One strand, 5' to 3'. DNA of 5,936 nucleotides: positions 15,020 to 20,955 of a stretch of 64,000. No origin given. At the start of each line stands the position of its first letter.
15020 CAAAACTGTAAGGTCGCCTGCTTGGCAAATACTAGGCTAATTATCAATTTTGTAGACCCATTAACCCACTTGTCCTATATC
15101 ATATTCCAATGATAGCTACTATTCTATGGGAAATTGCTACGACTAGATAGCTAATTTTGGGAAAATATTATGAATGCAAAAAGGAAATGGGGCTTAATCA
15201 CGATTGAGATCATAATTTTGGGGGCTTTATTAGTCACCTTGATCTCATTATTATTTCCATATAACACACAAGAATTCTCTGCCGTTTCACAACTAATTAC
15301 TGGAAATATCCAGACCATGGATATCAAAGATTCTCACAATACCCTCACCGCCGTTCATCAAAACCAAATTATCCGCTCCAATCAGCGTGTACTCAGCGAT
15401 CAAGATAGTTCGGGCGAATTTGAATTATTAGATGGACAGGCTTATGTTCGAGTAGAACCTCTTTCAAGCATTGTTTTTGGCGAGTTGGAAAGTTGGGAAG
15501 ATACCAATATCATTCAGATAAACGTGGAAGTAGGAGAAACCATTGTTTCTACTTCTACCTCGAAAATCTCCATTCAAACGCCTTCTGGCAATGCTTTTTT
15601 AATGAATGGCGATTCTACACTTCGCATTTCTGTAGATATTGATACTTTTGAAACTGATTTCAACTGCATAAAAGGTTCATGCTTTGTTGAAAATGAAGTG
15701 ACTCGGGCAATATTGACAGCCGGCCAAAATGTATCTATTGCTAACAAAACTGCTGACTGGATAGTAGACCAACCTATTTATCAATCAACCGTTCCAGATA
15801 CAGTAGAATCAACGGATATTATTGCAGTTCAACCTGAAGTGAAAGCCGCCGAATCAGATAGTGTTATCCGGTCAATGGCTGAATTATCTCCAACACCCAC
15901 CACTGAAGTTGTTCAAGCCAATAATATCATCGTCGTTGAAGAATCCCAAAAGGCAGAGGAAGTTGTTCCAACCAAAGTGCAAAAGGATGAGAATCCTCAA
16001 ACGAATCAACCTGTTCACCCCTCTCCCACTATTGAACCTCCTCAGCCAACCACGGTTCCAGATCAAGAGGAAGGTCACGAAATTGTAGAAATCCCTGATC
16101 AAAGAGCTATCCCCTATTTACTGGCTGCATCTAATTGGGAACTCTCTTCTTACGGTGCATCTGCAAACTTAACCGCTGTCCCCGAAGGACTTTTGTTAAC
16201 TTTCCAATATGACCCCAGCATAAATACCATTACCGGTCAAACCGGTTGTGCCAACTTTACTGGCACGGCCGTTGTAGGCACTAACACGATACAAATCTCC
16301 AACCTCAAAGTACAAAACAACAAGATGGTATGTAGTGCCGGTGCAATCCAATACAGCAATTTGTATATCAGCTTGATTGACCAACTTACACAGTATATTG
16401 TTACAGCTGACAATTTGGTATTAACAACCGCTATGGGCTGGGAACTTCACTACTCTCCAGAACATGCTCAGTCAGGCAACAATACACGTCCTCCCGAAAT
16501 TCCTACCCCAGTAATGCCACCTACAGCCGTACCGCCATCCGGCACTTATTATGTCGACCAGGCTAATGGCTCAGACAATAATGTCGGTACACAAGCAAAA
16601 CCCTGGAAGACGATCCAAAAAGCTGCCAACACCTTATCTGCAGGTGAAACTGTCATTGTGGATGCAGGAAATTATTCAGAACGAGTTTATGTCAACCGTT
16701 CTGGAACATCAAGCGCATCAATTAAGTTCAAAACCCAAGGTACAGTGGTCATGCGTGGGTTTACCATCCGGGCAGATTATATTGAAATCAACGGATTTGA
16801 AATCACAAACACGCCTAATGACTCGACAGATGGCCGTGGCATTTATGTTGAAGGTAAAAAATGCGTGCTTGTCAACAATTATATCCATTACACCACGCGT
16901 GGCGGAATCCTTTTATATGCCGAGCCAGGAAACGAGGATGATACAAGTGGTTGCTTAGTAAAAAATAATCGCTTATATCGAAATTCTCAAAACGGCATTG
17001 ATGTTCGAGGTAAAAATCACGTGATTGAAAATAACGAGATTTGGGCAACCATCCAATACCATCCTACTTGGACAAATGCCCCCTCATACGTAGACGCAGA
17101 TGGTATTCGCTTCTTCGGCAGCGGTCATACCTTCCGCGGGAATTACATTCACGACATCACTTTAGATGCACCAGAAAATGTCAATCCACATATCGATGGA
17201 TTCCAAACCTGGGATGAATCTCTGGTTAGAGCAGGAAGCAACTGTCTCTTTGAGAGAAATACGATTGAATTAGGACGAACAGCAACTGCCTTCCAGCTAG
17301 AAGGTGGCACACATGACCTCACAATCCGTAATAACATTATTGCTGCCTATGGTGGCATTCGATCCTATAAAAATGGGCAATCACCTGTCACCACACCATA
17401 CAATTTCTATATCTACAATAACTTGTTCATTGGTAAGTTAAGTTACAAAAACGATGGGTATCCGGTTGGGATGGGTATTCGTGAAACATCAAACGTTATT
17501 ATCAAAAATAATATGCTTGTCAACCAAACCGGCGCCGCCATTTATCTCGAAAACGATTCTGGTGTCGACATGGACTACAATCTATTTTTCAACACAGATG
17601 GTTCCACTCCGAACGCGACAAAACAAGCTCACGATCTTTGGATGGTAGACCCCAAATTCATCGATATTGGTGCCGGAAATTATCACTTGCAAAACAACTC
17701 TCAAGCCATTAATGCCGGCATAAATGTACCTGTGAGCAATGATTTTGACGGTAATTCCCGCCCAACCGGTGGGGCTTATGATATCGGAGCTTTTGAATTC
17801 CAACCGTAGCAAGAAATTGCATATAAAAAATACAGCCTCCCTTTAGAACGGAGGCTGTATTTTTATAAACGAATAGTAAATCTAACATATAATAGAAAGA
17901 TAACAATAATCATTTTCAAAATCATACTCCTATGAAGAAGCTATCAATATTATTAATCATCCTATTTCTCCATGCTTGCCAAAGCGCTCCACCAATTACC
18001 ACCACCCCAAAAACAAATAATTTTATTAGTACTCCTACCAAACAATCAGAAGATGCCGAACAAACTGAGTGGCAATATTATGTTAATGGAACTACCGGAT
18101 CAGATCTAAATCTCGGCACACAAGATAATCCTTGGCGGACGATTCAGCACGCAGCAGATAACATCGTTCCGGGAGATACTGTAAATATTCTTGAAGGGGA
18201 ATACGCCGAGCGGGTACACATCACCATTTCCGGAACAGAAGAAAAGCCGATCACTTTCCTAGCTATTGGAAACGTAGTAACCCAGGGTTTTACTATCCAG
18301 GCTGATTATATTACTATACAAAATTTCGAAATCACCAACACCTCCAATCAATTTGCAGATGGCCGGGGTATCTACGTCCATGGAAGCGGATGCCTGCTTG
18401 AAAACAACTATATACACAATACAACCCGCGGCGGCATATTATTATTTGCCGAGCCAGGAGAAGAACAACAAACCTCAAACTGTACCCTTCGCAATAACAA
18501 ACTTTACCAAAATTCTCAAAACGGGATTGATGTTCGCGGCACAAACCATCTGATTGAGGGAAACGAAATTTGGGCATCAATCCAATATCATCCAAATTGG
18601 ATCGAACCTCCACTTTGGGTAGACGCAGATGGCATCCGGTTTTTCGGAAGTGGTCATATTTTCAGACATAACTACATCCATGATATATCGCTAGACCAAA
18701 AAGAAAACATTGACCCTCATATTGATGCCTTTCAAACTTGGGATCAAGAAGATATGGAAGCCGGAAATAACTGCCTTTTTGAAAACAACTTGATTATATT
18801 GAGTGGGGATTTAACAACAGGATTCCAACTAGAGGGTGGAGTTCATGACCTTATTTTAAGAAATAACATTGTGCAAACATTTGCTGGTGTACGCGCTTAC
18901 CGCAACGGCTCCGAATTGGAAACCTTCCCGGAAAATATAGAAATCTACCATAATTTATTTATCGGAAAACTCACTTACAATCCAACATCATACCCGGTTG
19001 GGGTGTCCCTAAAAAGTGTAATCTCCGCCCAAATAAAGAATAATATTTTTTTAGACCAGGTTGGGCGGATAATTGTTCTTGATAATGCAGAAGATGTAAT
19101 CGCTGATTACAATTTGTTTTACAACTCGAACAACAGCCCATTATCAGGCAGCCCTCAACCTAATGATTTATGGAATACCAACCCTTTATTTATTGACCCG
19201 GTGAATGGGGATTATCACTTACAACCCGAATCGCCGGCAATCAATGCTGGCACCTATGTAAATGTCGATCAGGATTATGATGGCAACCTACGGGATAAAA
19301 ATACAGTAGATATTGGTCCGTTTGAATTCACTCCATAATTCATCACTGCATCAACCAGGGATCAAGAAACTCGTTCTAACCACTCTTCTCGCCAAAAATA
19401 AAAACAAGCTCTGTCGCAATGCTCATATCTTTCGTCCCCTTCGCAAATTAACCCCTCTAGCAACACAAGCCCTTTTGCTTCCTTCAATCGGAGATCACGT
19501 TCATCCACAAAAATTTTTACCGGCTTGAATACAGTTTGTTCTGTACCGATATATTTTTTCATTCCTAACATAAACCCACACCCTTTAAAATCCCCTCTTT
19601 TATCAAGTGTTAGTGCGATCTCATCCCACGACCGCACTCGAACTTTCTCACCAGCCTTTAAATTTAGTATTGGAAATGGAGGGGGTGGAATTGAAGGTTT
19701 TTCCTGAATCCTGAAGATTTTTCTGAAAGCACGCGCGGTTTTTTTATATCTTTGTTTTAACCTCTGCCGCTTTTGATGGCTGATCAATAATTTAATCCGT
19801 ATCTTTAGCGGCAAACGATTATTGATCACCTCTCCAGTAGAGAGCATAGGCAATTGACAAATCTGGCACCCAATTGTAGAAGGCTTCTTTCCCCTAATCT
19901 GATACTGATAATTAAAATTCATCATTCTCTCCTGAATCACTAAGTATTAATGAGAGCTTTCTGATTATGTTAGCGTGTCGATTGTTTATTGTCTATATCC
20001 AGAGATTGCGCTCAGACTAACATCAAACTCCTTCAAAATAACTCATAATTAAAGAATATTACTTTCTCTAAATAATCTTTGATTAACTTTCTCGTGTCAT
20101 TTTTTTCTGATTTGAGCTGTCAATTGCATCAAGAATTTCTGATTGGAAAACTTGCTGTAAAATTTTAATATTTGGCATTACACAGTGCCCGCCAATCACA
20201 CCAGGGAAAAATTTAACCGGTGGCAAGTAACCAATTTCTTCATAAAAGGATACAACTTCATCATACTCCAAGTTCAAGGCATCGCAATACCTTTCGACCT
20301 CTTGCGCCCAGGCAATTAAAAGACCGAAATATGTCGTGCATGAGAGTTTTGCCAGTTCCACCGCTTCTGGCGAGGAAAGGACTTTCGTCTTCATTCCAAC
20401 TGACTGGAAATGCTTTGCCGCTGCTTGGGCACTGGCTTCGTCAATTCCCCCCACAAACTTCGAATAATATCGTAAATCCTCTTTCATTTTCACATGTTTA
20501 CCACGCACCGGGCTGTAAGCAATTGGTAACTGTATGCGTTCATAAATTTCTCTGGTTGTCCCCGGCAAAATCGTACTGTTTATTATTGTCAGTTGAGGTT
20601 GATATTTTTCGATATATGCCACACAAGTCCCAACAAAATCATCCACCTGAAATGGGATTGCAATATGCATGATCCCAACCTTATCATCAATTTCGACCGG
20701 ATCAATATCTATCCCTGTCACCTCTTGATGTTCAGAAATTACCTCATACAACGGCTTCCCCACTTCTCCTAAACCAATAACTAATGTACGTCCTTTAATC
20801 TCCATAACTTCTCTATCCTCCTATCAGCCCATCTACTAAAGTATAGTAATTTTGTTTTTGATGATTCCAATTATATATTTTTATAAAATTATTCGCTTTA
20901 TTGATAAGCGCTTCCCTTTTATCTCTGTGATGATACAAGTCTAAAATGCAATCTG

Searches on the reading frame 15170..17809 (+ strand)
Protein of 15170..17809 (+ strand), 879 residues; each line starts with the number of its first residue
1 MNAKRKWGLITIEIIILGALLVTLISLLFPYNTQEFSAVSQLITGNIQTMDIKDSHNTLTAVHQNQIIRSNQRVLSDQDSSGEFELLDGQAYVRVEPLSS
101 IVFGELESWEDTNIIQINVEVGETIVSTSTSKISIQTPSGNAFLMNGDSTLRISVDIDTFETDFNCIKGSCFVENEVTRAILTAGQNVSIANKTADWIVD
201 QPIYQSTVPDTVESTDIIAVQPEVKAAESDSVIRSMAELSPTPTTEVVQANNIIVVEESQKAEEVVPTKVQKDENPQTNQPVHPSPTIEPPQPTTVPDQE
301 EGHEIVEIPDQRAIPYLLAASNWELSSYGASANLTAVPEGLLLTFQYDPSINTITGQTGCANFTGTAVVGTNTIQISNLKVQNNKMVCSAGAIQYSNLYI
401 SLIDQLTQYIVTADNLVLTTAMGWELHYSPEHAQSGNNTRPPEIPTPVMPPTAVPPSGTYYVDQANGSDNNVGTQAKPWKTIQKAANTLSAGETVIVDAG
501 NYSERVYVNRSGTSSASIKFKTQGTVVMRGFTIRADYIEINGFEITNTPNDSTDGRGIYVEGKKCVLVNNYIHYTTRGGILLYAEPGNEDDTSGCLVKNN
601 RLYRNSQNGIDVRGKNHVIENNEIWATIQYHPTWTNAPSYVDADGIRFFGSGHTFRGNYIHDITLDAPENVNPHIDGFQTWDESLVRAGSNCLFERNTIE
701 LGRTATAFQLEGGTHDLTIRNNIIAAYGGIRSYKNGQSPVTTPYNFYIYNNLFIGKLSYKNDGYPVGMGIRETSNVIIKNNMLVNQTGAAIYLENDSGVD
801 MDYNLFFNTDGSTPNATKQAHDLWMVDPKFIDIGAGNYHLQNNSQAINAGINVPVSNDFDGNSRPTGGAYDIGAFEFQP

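Call 66: search_protein_families(library=pfam, proteins=[window:15170-17809:+], max_evalue=0.000001)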
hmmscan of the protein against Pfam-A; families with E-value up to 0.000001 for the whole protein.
window:15170-17809:+ (879 aa): 3 families
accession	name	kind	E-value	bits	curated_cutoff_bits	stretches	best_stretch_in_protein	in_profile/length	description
PF13229.12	Beta_helix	-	2.6e-14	53.6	25.9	1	591-745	7-132/158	Right handed beta helix region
PF03724.22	META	-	8.9e-10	39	24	1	318-423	4-102/109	META domain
PF07602.17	DUF1565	-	5.8e-08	32.8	20.3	0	466-505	2-41/257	Protein of unknown function (DUF1565)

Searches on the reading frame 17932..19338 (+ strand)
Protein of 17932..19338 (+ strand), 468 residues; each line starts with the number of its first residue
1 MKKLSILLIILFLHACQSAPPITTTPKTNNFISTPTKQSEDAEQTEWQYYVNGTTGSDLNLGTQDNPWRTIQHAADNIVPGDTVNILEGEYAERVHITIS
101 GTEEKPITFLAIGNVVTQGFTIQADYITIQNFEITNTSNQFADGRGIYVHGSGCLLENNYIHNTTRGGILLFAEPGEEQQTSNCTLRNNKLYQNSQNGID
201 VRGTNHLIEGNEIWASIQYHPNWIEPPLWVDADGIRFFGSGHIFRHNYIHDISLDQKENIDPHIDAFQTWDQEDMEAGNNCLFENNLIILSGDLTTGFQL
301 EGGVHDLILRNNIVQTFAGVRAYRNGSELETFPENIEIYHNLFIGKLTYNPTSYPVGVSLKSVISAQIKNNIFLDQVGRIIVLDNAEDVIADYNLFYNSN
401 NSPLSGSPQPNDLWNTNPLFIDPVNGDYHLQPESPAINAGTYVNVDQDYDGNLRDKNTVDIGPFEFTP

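Call 66: search_protein_families(library=pfam, proteins=[window:17932-19338:+], max_evalue=0.000001)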
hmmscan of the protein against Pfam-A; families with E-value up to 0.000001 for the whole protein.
window:17932-19338:+ (468 aa): 2 families
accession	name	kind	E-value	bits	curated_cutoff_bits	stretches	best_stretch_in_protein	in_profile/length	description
PF13229.12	Beta_helix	-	7.8e-14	52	25.9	1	180-345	7-136/158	Right handed beta helix region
PF07602.17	DUF1565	-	3.4e-08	33.6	20.3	0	123-205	103-183/257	Protein of unknown function (DUF1565)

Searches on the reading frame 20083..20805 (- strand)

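Call 66: search_protein_families(library=pfam, proteins=[window:20083-20805:-], max_evalue=0.000001)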
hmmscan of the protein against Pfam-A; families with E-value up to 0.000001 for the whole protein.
window:20083-20805:- (240 aa): 2 families
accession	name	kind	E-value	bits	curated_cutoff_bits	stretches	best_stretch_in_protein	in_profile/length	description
PF00984.24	UDPG_MGDP_dh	-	1.3e-07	32.1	25.4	1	148-227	2-87/94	UDP-glucose/GDP-mannose dehydrogenase family, central domain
PF03721.20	UDPG_MGDP_dh_N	-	7.4e-07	29.4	27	0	8-41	4-38/187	UDP-glucose/GDP-mannose dehydrogenase family, NAD binding domain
